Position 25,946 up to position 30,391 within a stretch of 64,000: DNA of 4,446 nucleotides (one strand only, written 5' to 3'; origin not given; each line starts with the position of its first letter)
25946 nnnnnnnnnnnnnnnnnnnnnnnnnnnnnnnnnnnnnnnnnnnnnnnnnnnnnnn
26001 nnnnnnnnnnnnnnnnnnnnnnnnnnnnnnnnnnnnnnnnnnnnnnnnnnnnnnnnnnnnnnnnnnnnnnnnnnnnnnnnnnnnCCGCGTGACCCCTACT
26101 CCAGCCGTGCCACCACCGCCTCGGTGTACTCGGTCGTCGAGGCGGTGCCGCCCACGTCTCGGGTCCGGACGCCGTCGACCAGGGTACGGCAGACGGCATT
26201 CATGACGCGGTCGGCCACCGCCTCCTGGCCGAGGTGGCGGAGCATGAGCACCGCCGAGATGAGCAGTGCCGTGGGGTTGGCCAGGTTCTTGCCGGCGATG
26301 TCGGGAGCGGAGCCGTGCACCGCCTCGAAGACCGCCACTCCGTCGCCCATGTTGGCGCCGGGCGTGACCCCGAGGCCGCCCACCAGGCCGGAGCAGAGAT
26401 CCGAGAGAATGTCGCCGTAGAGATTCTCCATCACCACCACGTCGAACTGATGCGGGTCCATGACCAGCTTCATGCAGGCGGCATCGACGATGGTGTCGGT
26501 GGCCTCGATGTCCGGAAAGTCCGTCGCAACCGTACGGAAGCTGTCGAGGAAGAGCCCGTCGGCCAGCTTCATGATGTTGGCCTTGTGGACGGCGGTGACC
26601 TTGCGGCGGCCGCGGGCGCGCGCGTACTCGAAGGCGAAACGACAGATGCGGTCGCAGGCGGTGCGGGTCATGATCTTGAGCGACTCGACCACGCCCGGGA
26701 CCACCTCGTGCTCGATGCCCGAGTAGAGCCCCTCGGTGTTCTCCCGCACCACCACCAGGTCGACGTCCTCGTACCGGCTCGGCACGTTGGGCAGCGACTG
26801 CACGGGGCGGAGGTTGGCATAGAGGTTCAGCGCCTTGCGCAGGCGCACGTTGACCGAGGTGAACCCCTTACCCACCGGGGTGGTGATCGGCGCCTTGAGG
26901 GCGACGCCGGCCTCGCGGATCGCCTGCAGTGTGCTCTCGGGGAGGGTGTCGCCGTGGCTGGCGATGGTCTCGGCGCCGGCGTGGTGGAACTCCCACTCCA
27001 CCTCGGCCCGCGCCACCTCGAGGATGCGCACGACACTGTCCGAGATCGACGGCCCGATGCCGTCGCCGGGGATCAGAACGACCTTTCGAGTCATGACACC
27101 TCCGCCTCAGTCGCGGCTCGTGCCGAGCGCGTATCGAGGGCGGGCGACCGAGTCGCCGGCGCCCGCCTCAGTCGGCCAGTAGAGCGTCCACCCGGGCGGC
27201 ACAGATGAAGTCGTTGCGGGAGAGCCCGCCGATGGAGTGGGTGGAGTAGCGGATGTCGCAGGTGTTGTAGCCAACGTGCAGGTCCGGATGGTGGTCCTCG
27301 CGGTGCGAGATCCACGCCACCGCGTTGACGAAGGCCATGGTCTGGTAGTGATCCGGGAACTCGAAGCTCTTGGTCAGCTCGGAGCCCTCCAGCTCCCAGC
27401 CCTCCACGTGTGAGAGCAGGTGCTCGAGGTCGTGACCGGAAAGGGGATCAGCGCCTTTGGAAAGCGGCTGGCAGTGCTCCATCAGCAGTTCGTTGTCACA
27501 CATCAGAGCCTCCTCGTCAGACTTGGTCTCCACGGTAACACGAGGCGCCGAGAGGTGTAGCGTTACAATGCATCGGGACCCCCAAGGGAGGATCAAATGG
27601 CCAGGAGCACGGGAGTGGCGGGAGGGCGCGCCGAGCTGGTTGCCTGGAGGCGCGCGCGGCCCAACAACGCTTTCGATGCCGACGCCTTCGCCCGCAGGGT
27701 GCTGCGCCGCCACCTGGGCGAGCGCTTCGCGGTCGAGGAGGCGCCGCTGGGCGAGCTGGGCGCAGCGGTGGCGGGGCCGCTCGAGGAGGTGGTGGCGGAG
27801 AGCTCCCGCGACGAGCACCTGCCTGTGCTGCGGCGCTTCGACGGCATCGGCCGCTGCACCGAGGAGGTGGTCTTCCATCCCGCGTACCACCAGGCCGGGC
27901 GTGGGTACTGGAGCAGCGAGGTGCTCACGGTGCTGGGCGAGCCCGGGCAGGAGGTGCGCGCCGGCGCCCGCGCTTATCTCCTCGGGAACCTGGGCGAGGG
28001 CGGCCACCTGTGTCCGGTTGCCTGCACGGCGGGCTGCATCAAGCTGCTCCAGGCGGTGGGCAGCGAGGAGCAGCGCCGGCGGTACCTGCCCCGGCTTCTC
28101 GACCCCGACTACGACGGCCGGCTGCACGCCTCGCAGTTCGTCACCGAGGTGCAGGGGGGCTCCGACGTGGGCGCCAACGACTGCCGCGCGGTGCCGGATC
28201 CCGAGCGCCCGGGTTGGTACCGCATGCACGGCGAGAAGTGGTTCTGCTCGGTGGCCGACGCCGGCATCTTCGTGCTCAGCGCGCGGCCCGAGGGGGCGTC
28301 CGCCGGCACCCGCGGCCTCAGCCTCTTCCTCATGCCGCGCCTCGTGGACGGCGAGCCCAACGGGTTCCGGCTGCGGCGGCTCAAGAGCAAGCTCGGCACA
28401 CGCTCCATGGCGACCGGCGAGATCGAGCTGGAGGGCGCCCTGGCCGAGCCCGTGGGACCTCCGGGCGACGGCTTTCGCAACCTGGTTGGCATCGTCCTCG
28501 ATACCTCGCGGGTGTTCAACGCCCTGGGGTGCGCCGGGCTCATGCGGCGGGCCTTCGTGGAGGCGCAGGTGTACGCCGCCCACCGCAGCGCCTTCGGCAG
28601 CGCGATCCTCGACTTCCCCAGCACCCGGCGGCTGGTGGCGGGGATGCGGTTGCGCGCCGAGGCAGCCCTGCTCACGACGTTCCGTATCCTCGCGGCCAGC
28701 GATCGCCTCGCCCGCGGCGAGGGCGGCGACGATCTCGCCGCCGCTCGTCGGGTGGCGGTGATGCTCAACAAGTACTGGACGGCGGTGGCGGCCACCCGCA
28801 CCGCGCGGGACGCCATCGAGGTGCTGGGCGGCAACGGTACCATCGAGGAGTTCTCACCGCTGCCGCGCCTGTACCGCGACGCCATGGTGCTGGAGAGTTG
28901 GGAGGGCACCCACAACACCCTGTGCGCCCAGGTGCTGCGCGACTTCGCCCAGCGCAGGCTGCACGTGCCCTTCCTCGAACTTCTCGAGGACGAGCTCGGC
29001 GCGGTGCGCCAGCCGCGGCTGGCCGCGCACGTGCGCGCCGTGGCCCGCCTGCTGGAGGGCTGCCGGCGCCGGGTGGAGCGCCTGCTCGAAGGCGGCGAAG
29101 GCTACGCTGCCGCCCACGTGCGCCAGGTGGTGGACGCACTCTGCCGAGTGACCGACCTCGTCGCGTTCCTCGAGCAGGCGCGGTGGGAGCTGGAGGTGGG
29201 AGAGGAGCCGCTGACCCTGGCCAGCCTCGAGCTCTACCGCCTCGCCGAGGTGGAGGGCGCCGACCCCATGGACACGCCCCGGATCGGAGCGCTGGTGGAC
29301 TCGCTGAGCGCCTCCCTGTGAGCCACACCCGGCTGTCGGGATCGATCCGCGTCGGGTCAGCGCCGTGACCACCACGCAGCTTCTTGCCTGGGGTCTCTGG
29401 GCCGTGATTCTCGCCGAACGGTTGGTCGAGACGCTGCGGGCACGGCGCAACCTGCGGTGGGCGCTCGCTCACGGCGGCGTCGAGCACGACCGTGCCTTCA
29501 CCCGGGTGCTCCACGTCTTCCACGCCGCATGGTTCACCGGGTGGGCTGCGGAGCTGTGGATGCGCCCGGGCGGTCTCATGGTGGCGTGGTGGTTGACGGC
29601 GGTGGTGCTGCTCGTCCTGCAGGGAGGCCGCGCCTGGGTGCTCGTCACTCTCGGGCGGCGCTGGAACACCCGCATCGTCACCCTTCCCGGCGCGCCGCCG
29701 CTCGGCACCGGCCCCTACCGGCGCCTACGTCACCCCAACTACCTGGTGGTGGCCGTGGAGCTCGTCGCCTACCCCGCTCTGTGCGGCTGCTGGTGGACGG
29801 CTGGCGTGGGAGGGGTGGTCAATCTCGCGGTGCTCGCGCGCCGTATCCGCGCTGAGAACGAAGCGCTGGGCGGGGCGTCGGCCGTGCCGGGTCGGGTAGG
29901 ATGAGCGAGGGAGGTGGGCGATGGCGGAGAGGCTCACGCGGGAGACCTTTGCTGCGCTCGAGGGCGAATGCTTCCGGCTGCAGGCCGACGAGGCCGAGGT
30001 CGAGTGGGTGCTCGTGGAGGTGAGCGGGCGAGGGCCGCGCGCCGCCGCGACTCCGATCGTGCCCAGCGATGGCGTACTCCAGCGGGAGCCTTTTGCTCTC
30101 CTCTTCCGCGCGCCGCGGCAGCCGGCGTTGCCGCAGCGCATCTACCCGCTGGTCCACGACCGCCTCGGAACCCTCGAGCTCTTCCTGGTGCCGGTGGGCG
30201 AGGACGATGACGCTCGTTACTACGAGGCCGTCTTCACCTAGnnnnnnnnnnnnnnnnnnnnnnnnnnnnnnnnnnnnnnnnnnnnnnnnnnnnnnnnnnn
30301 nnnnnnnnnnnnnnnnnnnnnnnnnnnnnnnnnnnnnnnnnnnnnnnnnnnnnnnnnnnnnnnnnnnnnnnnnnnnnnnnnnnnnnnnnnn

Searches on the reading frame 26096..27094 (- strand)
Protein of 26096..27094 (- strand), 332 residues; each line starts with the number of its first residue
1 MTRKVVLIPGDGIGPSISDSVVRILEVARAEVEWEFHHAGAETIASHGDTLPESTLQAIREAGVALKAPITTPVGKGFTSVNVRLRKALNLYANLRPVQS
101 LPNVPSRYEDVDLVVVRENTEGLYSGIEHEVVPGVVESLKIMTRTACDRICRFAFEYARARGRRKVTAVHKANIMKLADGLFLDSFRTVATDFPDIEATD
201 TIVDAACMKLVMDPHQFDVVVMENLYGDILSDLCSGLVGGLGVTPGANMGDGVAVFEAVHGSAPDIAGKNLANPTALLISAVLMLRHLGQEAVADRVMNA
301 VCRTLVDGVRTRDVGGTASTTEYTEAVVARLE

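Call 74: search_protein_families(library=pfam, proteins=[window:26096-27094:-], max_evalue=0.00001)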
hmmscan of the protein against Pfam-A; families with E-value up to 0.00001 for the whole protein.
window:26096-27094:- (332 aa): 1 family
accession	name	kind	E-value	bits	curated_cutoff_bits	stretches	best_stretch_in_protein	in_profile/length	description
PF00180.25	Iso_dh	-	8e-109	364.5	27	1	4-327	1-348/348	Isocitrate/isopropylmalate dehydrogenase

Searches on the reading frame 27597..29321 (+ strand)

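Call 75: search_protein_families(library=pfam, proteins=[window:27597-29321:+], max_evalue=0.00001)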
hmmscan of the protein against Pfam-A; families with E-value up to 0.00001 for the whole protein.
window:27597-29321:+ (574 aa): 3 families
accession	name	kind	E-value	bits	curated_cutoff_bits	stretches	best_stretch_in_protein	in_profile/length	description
PF00441.29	Acyl-CoA_dh_1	-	1.7e-26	93.6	22.4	1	290-448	1-147/150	Acyl-CoA dehydrogenase, C-terminal domain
PF18158.6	AidB_N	-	3.4e-16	60.1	22.9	1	23-173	9-155/156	Adaptive response protein AidB N-terminal domain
PF02770.24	Acyl-CoA_dh_M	-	1.1e-13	51.6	33.3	1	182-279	4-95/97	Acyl-CoA dehydrogenase, middle domain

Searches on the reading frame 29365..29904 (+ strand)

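Call 75: search_protein_families(library=pfam, proteins=[window:29365-29904:+], max_evalue=0.00001)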
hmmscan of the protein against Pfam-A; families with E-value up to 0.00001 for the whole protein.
window:29365-29904:+ (179 aa): 1 family
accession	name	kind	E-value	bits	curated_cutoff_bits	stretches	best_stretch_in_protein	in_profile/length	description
PF04140.19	ICMT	-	8e-22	77.9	24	1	81-168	4-93/95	Isoprenylcysteine carboxyl methyltransferase (ICMT) family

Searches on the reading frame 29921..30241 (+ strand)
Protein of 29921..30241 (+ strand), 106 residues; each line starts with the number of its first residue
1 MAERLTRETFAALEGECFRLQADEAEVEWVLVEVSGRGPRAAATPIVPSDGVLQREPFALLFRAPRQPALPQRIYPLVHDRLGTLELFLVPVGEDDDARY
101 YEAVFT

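Call 75: search_protein_families(library=pfam, proteins=[window:29921-30241:+], max_evalue=0.00001)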
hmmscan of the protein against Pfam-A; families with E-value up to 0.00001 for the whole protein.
window:29921-30241:+ (106 aa): 1 family
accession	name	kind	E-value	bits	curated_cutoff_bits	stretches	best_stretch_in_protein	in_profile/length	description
PF21880.1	DUF6916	-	9.2e-28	96.6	27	1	5-105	1-91/91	Domain of unknown function (DUF6916)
